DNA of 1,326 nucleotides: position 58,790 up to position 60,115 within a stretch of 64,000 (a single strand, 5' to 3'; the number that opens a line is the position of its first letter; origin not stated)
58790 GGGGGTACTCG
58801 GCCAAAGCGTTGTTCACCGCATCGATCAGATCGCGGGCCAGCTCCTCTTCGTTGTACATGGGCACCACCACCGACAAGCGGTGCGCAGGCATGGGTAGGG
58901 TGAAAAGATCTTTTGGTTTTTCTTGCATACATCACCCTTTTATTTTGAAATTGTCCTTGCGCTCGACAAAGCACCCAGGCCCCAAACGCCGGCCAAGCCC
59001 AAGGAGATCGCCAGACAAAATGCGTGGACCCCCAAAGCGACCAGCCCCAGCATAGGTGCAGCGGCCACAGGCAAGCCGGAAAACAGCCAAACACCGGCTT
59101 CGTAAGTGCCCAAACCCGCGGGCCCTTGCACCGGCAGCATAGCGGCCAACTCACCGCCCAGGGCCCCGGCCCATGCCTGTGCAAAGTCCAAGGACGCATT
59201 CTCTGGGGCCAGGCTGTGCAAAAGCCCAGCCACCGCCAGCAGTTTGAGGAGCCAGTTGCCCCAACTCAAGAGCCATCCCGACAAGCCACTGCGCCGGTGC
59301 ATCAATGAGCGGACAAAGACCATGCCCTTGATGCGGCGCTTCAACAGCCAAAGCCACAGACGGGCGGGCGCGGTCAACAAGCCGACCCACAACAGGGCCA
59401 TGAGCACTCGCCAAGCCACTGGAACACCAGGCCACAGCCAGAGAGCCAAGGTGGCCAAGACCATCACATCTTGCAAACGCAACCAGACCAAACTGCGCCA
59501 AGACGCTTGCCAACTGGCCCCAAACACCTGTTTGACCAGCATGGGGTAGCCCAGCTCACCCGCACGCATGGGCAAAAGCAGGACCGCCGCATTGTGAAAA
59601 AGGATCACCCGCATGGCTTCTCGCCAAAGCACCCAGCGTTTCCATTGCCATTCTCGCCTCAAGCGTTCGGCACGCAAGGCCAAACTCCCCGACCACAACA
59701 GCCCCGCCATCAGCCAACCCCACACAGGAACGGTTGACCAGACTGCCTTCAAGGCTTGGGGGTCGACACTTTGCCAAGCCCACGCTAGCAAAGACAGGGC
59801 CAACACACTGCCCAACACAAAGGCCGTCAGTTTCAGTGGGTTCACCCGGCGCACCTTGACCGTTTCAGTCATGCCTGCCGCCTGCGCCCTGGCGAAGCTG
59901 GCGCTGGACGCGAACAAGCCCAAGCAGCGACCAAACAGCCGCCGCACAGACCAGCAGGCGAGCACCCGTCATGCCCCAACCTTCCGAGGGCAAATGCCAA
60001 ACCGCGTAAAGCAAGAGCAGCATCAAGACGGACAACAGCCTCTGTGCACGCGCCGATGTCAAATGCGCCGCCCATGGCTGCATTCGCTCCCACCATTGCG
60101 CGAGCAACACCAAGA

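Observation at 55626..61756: Five-gene coupled operon (PAP2 - UPF0104 - ArnC-like GT2 - ArnT-like GT-C - PAP2) plus a divergent UDP-GlcA-4-epimerase-like gene: candidate lipid A dephosphorylation / uronic-acid decoration system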

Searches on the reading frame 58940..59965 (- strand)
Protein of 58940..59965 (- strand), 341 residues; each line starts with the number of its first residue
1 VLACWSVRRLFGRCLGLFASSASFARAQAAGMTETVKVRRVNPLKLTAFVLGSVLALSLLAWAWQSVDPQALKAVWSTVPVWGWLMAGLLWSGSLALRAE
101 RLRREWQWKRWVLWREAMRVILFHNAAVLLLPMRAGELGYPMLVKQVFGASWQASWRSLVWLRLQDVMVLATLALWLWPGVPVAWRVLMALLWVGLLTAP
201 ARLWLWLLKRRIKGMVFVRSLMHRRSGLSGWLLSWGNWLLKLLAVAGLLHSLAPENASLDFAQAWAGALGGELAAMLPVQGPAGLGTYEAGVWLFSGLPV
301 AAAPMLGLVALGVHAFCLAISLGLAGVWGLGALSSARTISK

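Call 3: search_protein_families(library=pfam, proteins=[window:58940-59965:-], max_evalue=0.01)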
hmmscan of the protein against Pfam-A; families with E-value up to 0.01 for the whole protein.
window:58940-59965:- (341 aa): 1 family
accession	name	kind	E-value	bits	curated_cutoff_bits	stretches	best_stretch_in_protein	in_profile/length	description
PF03706.18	LPG_synthase_TM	-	1.4e-09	38.3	33.4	1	50-317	2-294/302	Lysylphosphatidylglycerol synthase TM region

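Call 4: search_protein_families(library=ncbifam, proteins=[window:58940-59965:-], max_evalue=0.01)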
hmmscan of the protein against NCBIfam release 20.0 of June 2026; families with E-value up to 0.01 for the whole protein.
window:58940-59965:- (341 aa): 0 families

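Call 33: search_protein_families(library=ncbifam, proteins=[window:58940-59872:-], max_evalue=0.01)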
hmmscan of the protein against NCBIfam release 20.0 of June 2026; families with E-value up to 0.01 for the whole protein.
window:58940-59872:- (310 aa): 0 families

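Call 43: search_solved_structures(query=window:58940-59872:-, max_evalue=10, show_alignments=1)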
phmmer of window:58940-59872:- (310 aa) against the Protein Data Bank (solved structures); distinct sequences matched with E-value up to 10: 0.

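Call 45: find_homologous_proteins(query=window:58940-59872:-, max_evalue=0.001)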
Query window:58940-59872:- (310 aa): 468 proteins with E <= 0.001 among 8000 candidates; the best 120 are listed.
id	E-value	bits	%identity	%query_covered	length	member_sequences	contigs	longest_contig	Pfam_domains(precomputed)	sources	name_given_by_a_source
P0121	5.0e-181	619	95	100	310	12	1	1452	PF03706.19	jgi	-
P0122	1.6e-164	565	86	100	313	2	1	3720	PF03706.19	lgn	-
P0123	2.0e-161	555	86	100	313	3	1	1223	PF03706.19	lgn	-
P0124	4.2e-160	551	83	100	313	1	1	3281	PF03706.19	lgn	-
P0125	9.5e-159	546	84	100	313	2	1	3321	PF03706.19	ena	-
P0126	4.3e-158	544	82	100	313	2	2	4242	PF03706.19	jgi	jgi:hypothetical protein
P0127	2.2e-156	538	83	100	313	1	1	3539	PF03706.19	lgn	-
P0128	6.0e-156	537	83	100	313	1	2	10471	PF03706.19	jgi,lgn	jgi:hypothetical protein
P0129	2.4e-152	525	81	100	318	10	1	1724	PF03706.19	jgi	jgi:hypothetical protein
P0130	9.4e-152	523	80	100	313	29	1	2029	PF03706.19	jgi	jgi:hypothetical protein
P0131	7.2e-136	471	76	97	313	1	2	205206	PF03706.19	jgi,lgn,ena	jgi:uncharacterized integral membrane protein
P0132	2.2e-133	463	74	97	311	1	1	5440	PF03706.19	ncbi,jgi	jgi:hypothetical protein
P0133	6.6e-132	458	72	97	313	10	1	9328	PF03706.19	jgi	jgi:hypothetical protein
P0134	2.6e-105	371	59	97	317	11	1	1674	PF03706.19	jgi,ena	jgi:hypothetical protein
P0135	8.6e-96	339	58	100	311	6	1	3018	PF03706.19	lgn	-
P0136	1.4e-91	325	56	96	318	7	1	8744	PF03706.19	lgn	-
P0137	2.2e-91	325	58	89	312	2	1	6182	PF03706.19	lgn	-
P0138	4.9e-91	324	56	97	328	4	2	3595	PF03706.19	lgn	-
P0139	9.7e-90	319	56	97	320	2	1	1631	PF03706.19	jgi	jgi:uncharacterized membrane protein YbhN (UPF0104 family)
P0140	2.3e-89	318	55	100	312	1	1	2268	PF03706.19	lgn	-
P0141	1.6e-86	309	57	93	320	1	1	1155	PF03706.19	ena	-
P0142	1.7e-86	309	56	95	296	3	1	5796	PF03706.19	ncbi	ncbi:MAG: hypothetical protein RL364_771, partial [Pseudomonadota bacterium]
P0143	4.1e-79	284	55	90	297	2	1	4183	PF03706.19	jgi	jgi:hypothetical protein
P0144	5.0e-77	278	57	92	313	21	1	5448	PF03706.19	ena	-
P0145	5.9e-76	274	58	82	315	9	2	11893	PF03706.19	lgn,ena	-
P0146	1.1e-74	270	53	88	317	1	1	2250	PF03706.19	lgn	-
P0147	1.3e-74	270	54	96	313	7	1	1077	PF03706.19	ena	-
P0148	2.8e-73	265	51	96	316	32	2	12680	PF03706.19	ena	-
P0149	9.0e-72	260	52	99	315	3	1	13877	PF03706.19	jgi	jgi:hypothetical protein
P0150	1.3e-71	260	54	79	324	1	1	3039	PF03706.19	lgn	-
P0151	8.2e-71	257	52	96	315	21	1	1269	PF03706.19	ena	-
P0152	6.6e-70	254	47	92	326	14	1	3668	PF03706.19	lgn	-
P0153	7.6e-69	251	50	83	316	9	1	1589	PF03706.19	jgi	jgi:hypothetical protein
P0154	2.7e-67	246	50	85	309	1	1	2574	PF03706.19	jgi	jgi:hypothetical protein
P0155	3.0e-67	245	53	88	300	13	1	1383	PF03706.19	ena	-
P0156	1.5e-66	243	54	82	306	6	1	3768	PF03706.19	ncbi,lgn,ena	-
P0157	1.3e-65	240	57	74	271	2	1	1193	PF03706.19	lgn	-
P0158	1.0e-64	237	55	74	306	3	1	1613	PF03706.19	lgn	-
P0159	3.8e-64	235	53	82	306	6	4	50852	PF03706.19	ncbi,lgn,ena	-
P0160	1.9e-63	233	52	89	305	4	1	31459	PF03706.19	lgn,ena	-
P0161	2.2e-63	233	52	84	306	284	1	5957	PF03706.19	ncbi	-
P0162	2.7e-63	232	51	92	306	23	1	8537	PF03706.19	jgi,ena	jgi:hypothetical protein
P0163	4.0e-63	232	53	84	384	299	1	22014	PF03706.19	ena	-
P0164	5.3e-63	231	52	84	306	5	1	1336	PF03706.19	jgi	jgi:hypothetical protein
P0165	1.2e-62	230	51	86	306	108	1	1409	PF03706.19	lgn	-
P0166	2.1e-62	229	55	72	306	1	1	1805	PF03706.19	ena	-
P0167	4.4e-62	228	50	84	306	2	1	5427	PF03706.19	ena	-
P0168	6.0e-62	228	52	84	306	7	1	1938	PF03706.19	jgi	-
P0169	6.7e-62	228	50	84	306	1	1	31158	PF03706.19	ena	-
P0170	1.3e-61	227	52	90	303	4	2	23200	PF03706.19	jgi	-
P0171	6.7e-61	225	50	90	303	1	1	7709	PF03706.19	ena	-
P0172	2.5e-60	223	52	83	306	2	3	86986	PF03706.19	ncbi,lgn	-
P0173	1.8e-59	220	51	85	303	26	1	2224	PF03706.19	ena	-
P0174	3.4e-58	216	51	85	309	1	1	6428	PF03706.19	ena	-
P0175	3.4e-58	216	50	85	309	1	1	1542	PF03706.19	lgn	-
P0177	1.2e-57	214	52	80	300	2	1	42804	PF03706.19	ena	-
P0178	1.4e-57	214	50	85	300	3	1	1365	PF03706.19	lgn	-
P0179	5.1e-57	212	49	85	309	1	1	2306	PF03706.19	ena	-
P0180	7.2e-57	211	49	85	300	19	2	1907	PF03706.19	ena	-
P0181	8.4e-57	211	50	85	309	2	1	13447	PF03706.19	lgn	-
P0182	9.9e-57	211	49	90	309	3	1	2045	PF03706.19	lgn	-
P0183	1.9e-56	210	48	91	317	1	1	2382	PF03706.19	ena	-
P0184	6.2e-56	208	50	80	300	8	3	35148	PF03706.19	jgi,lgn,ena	-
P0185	6.6e-56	208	53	78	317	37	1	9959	PF03706.19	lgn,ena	-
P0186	7.1e-56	208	49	85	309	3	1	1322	PF03706.19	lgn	-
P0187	4.4e-54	202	50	79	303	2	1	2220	PF03706.19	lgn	-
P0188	1.3e-53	201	52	83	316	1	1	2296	PF03706.19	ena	-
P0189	1.9e-53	200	50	85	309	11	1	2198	PF03706.19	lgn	-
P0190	1.1e-52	198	49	75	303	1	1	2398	PF03706.19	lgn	-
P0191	4.4e-52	196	47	84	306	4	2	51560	PF03706.19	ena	-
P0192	4.0e-51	192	46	85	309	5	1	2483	PF03706.19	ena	-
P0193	1.5e-44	171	45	80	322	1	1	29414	PF03706.19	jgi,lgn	jgi:hypothetical protein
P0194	2.7e-44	170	46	79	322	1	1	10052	PF03706.19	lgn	-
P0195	3.7e-44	169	45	81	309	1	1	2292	PF03706.19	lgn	-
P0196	4.1e-44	169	46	79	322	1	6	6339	PF03706.19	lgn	-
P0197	6.7e-44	169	45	80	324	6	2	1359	PF03706.19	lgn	-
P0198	1.3e-43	168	44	80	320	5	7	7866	PF03706.19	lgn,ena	-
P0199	1.9e-43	167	44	74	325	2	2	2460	PF03706.19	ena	-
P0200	7.2e-43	165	46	74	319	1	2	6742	PF03706.19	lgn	-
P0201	7.6e-43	165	43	90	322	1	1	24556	PF03706.19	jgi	jgi:Lysylphosphatidylglycerol synthase TM region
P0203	1.2e-42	164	45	80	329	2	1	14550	PF03706.19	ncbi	ncbi:MAG: lysylphosphatidylglycerol synthase domain-containing protein [Burkholderiaceae bacterium]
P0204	1.3e-42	164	46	87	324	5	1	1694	PF03706.19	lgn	-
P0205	2.2e-42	164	45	74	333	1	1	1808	PF03706.19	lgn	-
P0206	3.6e-42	163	45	74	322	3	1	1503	PF03706.19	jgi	jgi:hypothetical protein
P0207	3.8e-42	163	44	79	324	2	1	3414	PF03706.19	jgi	jgi:hypothetical protein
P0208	5.0e-42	162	43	74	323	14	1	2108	PF03706.19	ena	-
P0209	7.1e-42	162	43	81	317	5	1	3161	PF03706.19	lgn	-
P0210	1.2e-41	161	42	91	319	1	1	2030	PF03706.19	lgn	-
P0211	1.7e-41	161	43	83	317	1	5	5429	PF03706.19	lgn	-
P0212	1.9e-41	161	44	74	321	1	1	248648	PF03706.19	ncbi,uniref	ncbi:lysylphosphatidylglycerol synthase domain-containing protein [Ideonella sp. DXS29W]|uniref:Lysy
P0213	3.1e-41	160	46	67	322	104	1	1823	PF03706.19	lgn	-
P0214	3.1e-41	160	42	80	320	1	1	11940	PF03706.19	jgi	jgi:hypothetical protein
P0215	7.1e-41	159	46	67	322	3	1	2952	PF03706.19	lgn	-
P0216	7.8e-41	159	44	83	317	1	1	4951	PF03706.19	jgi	jgi:uncharacterized membrane protein YbhN (UPF0104 family)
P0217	7.8e-41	159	44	81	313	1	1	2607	PF03706.19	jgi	jgi:hypothetical protein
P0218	1.3e-40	158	44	78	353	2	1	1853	PF03706.19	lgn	-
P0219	1.4e-40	158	44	79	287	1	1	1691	PF03706.19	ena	-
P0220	1.7e-40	157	44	65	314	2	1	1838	PF03706.19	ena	-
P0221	1.7e-40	157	44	83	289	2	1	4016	PF03706.19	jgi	jgi:hypothetical protein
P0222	1.8e-40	157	43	84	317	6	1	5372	PF03706.19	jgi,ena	jgi:uncharacterized membrane protein YbhN (UPF0104 family)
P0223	3.1e-40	157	43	84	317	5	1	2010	PF03706.19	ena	-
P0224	3.3e-40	156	44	80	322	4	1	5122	PF03706.19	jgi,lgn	jgi:hypothetical protein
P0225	4.2e-40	156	44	83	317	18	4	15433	PF03706.19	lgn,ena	-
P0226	8.8e-40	155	43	79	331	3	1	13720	PF03706.19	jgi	jgi:hypothetical protein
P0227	9.0e-40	155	44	79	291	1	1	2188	PF03706.19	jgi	jgi:hypothetical protein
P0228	3.4e-39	153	43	74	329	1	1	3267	PF03706.19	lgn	-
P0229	4.8e-39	153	43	81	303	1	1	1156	PF03706.19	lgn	-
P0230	5.6e-39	152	45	75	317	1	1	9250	PF03706.19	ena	-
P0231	6.2e-39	152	44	74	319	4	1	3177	PF03706.19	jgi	jgi:hypothetical protein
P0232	9.7e-39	152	45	75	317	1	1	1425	PF03706.19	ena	-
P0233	1.1e-38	152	43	71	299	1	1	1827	PF03706.19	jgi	jgi:uncharacterized membrane protein YbhN (UPF0104 family)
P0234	1.3e-38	151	42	85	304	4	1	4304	PF03706.19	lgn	-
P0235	1.5e-38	151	50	17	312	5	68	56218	PF03706.19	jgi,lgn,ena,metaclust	jgi:uncharacterized membrane protein YbhN (UPF0104 family)|metaclust:\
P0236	1.7e-38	151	41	82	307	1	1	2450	PF03706.19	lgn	-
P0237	4.9e-38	149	41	66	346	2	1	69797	PF03706.19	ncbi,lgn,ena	-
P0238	5.8e-38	149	42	79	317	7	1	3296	PF03706.19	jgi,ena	-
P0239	6.1e-38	149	42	91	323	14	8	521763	PF03706.19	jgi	jgi:hypothetical protein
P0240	7.7e-38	149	44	75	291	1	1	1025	PF03706.19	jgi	jgi:hypothetical protein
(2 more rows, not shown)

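Call 48: find_encoding_contigs(protein=P0239, flank=7000, max_places=2)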
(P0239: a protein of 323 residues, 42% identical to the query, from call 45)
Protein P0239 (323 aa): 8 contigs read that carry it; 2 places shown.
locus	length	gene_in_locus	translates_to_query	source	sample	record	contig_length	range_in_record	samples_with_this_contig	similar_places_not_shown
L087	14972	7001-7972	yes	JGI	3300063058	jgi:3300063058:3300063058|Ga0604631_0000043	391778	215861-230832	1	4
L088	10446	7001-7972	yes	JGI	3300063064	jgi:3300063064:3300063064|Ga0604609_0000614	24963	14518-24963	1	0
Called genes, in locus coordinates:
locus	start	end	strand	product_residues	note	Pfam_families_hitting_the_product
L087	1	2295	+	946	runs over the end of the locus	PF00932:LTD, PF03372:Exo_endo_phos, PF00353:HemolysinCabind, PF08548:Peptidase_M10_C (weak)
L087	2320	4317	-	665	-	PF08309:LVIVD (faint)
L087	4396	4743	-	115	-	-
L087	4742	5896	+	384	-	PF00544:Pectate_lyase_4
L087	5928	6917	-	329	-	PF01073:3Beta_HSD, PF01370:Epimerase, PF02719:Polysacc_synt_2, PF04321:RmlD_sub_bind, PF07993:NAD_binding_4 (faint), PF13460:NAD_binding_10 (weak), PF16363:GDP_Man_Dehyd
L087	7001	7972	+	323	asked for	PF03706:LPG_synthase_TM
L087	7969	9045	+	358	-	PF13641:Glyco_tranf_2_3, PF00535:Glycos_transf_2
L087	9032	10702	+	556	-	PF02366:PMT, PF13231:PMT_2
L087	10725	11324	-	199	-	PF03264:Cytochrom_NNT, PF09699:Paired_CXXCH_1 (faint), PF14537:Cytochrom_c3_2 (faint), PF22113:Mtrc-MtrF_II-IV_dom (weak)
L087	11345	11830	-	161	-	PF03892:NapB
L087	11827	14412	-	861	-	PF04879:Molybdop_Fe4S4, PF00384:Molybdopterin, PF01568:Molydop_binding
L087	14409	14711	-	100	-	PF03927:NapD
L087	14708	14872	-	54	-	PF06796:NapE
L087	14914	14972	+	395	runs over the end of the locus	PF03401:TctC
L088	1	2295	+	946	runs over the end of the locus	PF00932:LTD, PF03372:Exo_endo_phos, PF00353:HemolysinCabind, PF08548:Peptidase_M10_C (weak)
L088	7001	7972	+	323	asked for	PF03706:LPG_synthase_TM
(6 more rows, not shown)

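Call 53: predict_structure(alignment_id=A2)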
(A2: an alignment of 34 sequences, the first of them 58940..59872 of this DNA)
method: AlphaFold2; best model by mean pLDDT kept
length: 310 residues; sequences in the alignment: 34
mean_pLDDT: 84.1   pTM: 0.82
mean pLDDT of the five models: 84.1, 82.6, 82.5, 82.2, 80.8
residues with pLDDT >= 90: 123; 70-90: 151; 50-70: 25; < 50: 11
segments of 3 or more residues with pLDDT < 50: 1-4, 305-310
pLDDT, mean of each block of 10 residues (from residue 1): 53 85 87 90 92 97 96 90 91 86 74 90 89 87 80 86 79 77 73 71 94 96 83 92 74 76 89 91 94 89 54
secondary structure, 60 per line:
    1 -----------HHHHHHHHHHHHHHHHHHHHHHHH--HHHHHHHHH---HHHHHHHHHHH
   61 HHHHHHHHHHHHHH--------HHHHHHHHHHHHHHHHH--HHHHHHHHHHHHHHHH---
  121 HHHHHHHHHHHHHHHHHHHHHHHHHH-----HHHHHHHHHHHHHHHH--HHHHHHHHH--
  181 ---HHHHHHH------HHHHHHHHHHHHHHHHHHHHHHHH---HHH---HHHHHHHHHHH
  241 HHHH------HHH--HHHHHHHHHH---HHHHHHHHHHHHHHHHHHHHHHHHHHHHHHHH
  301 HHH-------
elements in order: H12-35 H38-46 H50-74 H83-99 H102-117 H121-146 H152-167 H170-178 H184-190 H197-220 H230-244 H256-265 H269-303

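Call 56: fold_search(model_id=the predicted structure, library=pdb)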
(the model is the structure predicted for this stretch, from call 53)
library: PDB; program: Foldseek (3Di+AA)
matches with E <= 10: 127; with E <= 0.001: 0
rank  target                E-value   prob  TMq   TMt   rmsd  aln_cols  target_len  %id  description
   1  9goe_A                8.1e-03  1.00  0.60  0.26   9.0       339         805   20  Cryo-EM structure of the multiple peptide resistance factor (MprF) from Pseudomonas aeruginosa bound to a synthetic na (released 2025-03-12)
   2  7duw_A                2.1e-02  1.00  0.55  0.24   9.2       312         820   17  Cryo-EM structure of the multiple peptide resistance factor (MprF) loaded with two lysyl-phosphatidylglycerol molecule (released 2021-04-21)
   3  9j8q_A                2.5e-02  1.00  0.54  0.24   6.3       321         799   21  MprF from Pseudomonas aeruginosa in GDN micelle, C2 symmetry (released 2025-09-03)
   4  9j8s_A                2.9e-02  1.00  0.53  0.24   6.8       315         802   21  MprF from Pseudomonas aeruginosa in nanodisc, C2 symmetry (released 2025-09-03)
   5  7f47                  8.7e-02  1.00  0.53  0.23   9.3       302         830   16  Cryo-EM structure of Rhizobium etli MprF (released 2022-06-22)
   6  2xq2_A                1.1e+00  0.08  0.15  0.11  19.9       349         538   11  Structure of the K294A mutant of vSGLT (released 2010-12-08)
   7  6nwd                  1.1e+00  0.07  0.13  0.15  20.4       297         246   15  X-ray Crystallographic structure of Gloeobacter rhodopsin (released 2019-08-14)
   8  9g71_A                1.5e+00  0.04  0.12  0.10  34.1       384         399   14  Cryo-EM structure of TTYH2 in complex with lipids in GDN (released 2025-05-21)
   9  7cge_A                1.6e+00  0.08  0.17  0.19  21.9       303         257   12  The overall structure of nucleotide free MlaFEDB complex (released 2020-09-09)
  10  8hrx_A                1.7e+00  0.08  0.18  0.19  24.7       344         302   13  Cryo-EM structure of human NTCP-myr-preS1-YN9048Fab complex (released 2024-01-17)
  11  7x1w_B                1.9e+00  0.05  0.14  0.08  27.2       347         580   16  Cryo-EM structure of human ABCD1 E630Q in the presence of ATP in inward-facing state (released 2023-03-22)
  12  7yrq_B                2.0e+00  0.03  0.11  0.07  27.1       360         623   15  Cryo-EM structure of human Peroxisomal ABC Transporter ABCD1 (released 2023-03-22)
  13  8qle                  2.1e+00  0.06  0.16  0.17  18.0       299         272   11  Crystal structure of the light-driven sodium pump ErNaR in the monomeric form at pH 4.6 (released 2024-04-24)
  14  2xq2_B                2.1e+00  0.04  0.13  0.09  24.0       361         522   12  Structure of the K294A mutant of vSGLT (released 2010-12-08)
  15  7ahk                  2.2e+00  0.06  0.18  0.15  24.2       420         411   14  Crystal structure of the outward-facing state of the substrate-free Na+-only bound glutamate transporter homolog GltPh (released 2020-11-18)
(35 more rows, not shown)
